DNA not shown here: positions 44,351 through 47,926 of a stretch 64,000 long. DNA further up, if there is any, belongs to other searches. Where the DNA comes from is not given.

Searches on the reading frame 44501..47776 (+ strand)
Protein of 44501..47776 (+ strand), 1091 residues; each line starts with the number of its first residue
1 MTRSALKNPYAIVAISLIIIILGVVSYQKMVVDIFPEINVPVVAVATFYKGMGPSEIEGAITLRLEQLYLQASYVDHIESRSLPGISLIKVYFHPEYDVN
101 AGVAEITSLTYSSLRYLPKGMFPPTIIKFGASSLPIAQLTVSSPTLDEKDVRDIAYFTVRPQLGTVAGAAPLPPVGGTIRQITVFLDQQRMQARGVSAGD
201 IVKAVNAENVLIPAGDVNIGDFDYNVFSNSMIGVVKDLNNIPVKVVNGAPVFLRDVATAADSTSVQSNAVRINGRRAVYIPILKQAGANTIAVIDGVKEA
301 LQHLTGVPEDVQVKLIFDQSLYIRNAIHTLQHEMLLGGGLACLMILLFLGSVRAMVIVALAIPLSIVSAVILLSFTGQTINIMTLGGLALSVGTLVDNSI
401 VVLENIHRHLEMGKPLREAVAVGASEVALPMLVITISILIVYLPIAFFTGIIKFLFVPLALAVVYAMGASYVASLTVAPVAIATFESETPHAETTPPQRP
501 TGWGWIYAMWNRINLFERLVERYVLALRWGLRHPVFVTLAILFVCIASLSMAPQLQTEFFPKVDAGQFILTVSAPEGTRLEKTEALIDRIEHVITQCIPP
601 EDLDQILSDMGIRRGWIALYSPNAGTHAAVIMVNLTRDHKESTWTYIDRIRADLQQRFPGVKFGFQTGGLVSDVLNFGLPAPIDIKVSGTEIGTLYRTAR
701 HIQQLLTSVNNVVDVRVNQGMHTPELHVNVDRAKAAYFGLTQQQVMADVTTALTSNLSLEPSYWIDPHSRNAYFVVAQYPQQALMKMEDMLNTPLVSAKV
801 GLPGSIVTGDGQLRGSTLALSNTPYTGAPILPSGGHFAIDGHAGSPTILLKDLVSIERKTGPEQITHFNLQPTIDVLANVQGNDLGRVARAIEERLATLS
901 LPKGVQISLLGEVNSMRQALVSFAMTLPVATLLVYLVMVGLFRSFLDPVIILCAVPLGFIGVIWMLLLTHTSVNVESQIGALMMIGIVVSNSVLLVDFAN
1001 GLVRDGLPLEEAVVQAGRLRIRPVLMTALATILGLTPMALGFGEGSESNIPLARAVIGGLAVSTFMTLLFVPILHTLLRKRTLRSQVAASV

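Call 72: search_protein_families(library=pfam, proteins=[window:44501-47776:+], max_evalue=0.00001)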
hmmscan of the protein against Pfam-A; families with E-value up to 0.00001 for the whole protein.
window:44501-47776:+ (1091 aa): 1 family
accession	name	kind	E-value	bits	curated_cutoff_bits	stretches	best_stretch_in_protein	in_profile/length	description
PF00873.25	ACR_tran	-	1.8e-215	718.3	28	1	2-1078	2-1020/1021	AcrB/AcrD/AcrF family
